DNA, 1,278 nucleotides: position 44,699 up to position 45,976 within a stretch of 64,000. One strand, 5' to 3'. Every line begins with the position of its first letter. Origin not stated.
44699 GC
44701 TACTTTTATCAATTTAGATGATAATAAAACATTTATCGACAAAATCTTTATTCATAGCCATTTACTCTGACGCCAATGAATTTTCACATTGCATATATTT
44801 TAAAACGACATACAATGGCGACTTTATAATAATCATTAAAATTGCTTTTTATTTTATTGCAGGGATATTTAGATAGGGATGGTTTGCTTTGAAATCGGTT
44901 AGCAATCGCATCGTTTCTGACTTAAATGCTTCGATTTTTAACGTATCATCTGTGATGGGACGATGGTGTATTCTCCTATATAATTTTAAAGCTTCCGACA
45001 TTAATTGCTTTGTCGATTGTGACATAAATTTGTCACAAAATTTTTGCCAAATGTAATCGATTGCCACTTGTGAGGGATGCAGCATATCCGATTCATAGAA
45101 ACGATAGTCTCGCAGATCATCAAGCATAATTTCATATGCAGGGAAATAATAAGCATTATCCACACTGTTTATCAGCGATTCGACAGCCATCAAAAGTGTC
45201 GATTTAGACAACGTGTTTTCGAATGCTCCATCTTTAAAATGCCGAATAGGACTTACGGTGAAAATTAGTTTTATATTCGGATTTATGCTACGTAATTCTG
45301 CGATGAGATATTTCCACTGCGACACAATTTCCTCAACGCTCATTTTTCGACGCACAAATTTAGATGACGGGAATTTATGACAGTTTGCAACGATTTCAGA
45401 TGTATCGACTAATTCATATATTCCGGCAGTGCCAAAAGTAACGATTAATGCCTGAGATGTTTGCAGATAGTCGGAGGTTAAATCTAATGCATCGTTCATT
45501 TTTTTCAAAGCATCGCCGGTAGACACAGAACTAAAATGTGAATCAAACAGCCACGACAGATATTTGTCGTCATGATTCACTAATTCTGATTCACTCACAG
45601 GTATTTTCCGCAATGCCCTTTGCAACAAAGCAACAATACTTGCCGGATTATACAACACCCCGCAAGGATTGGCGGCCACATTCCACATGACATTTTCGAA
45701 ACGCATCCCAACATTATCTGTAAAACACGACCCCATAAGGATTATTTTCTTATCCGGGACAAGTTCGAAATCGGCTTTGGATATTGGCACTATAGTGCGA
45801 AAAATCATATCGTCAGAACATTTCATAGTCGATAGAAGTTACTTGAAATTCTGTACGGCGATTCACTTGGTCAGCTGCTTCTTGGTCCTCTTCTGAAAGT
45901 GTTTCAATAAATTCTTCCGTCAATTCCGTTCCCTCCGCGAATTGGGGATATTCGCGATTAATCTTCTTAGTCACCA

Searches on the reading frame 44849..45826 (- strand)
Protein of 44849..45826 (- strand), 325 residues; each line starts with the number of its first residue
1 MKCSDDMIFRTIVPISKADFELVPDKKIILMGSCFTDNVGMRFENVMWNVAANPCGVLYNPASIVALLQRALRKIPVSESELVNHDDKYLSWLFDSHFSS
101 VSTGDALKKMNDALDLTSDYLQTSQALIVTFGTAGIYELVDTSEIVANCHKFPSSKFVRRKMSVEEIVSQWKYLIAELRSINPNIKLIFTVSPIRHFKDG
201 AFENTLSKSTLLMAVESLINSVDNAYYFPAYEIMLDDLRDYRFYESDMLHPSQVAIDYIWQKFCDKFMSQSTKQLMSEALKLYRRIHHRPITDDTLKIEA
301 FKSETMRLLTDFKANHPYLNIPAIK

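Call 5: search_protein_families(library=pfam, proteins=[window:44849-45826:-], max_evalue=0.01)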
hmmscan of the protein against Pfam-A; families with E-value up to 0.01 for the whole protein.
window:44849-45826:- (325 aa): 2 families
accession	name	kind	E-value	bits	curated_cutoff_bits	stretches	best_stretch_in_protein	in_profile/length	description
PF08885.17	GSCFA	-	1.5e-88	296.9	25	1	27-263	1-237/237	GSCFA family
PF13472.12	Lipase_GDSL_2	-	0.00045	21.2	32.9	1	105-253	50-173/178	GDSL-like Lipase/Acylhydrolase family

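Call 6: search_protein_families(library=ncbifam, proteins=[window:44849-45826:-], max_evalue=0.01)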
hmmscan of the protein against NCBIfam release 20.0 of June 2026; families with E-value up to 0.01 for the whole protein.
window:44849-45826:- (325 aa): 0 families
